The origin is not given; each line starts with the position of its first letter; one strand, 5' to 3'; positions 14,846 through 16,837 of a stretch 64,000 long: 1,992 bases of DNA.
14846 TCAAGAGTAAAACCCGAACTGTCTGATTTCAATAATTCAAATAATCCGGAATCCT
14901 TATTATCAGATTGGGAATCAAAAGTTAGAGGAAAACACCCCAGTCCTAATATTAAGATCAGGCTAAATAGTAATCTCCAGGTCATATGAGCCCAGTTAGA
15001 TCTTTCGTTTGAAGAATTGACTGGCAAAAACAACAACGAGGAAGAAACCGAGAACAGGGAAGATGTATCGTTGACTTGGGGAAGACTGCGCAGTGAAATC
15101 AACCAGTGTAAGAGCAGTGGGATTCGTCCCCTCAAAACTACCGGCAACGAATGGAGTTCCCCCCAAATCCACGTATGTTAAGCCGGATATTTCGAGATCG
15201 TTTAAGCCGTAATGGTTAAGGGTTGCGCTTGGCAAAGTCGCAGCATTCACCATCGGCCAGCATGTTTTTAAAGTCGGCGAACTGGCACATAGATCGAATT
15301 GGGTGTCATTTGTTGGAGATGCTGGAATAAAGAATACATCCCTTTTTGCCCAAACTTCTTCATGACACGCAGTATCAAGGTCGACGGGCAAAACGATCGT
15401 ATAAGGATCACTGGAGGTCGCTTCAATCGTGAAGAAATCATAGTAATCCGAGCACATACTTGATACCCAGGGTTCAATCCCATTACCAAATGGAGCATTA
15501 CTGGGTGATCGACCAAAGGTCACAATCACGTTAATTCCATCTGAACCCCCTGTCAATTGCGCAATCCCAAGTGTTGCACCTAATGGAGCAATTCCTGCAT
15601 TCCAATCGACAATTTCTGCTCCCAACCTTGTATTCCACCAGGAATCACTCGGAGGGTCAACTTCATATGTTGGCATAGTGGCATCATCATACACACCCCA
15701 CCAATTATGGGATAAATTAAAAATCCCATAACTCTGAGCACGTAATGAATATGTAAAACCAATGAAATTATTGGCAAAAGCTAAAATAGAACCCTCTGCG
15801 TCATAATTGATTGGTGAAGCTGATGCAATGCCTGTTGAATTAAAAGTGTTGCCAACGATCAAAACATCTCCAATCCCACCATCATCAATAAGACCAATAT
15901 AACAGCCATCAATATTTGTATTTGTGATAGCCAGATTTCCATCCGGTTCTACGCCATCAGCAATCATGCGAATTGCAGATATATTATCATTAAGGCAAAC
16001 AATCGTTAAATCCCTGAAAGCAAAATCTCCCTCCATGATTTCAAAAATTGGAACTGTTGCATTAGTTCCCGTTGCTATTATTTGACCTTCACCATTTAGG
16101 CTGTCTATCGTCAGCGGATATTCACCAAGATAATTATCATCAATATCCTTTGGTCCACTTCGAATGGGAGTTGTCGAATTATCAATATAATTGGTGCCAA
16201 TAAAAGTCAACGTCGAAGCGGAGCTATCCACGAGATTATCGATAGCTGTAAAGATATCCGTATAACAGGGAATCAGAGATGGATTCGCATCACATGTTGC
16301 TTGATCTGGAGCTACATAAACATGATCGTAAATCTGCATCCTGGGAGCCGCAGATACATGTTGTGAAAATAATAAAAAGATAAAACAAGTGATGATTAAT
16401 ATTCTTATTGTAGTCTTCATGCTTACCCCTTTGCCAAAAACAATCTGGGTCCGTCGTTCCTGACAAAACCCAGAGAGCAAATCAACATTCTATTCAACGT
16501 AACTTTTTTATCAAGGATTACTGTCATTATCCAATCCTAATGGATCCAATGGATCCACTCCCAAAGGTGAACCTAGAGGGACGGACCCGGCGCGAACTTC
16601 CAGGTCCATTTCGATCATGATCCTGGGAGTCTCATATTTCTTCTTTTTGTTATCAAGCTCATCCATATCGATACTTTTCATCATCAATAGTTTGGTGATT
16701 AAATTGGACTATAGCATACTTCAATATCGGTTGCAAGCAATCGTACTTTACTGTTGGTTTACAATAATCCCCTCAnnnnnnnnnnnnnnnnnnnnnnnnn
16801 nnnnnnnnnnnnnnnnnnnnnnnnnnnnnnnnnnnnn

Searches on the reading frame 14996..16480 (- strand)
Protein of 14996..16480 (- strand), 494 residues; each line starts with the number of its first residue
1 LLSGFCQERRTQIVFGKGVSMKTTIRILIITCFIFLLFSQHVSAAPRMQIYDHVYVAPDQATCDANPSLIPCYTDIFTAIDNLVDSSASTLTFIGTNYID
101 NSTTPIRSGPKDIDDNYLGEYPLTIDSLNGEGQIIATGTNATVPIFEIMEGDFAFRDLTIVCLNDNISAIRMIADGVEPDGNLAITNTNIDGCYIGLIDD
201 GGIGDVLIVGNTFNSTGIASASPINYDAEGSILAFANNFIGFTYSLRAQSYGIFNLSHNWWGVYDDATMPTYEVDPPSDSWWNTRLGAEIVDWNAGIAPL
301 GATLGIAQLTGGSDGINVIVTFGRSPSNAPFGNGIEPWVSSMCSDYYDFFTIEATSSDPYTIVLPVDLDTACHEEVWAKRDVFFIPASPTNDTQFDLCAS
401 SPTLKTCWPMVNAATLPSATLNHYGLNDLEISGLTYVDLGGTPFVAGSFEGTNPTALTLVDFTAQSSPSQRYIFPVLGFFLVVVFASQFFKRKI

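Call 3: search_protein_families(library=pfam, proteins=[window:14996-16480:-], max_evalue=0.1)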
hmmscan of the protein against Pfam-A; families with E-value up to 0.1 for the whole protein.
window:14996-16480:- (494 aa): 0 families

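Call 4: search_protein_families(library=ncbifam, proteins=[window:14996-16480:-], max_evalue=0.1)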
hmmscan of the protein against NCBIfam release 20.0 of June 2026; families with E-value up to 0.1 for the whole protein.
window:14996-16480:- (494 aa): 0 families

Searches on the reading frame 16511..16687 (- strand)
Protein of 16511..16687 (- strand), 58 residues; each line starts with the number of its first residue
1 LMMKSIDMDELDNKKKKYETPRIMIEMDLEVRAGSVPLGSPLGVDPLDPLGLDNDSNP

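Call 3: search_protein_families(library=pfam, proteins=[window:16511-16687:-], max_evalue=0.1)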
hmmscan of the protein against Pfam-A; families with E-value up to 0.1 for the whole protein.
window:16511-16687:- (58 aa): 0 families

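Call 4: search_protein_families(library=ncbifam, proteins=[window:16511-16687:-], max_evalue=0.1)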
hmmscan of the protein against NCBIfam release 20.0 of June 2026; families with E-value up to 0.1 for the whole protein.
window:16511-16687:- (58 aa): 0 families

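Call 50: find_homologous_proteins(query=A3, max_evalue=0.01)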
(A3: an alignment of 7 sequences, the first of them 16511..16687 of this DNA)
Query A3 (7 sequences) (58 aa, profile of the alignment): 111 proteins with E <= 0.01 among 255 candidates.
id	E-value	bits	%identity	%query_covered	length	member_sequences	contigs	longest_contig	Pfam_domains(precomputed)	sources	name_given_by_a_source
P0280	6.8e-22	95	33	98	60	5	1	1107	-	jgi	jgi:hypothetical protein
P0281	1.8e-21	93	100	98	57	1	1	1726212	-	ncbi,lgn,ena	-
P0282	2.2e-19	87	95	66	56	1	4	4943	-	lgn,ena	-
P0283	7.9e-16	75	45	53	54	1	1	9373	-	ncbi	-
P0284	4.2e-15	73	45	38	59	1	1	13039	-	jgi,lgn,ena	-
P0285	5.6e-14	69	44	28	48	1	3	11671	-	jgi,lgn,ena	-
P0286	1.1e-9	56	61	66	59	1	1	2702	-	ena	-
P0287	1.1e-9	56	55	66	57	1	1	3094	-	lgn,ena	-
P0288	6.9e-9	53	58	66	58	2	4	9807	-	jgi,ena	-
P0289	8.0e-9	53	48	36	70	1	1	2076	-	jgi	jgi:hypothetical protein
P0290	1.1e-8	52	51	69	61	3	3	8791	-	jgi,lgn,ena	jgi:hypothetical protein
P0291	1.1e-8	52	42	41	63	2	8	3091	-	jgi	jgi:hypothetical protein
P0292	1.4e-8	52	51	74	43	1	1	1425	-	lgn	-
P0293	1.4e-8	52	54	67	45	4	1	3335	-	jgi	jgi:hypothetical protein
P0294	2.0e-8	52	61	66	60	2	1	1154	-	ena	-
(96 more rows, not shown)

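Call 53: find_encoding_contigs(protein=P0281, flank=3000, max_places=3)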
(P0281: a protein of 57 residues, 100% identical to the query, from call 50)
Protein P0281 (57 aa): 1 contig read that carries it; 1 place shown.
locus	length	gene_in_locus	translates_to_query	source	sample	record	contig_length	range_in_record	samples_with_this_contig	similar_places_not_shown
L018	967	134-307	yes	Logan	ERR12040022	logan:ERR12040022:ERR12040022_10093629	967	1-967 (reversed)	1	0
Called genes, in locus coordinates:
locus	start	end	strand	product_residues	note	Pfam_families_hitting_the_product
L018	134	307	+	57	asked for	-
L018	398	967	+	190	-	?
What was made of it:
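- Tried and rejected: The P0281 look-up returned only a 967-bp contig (call 53).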
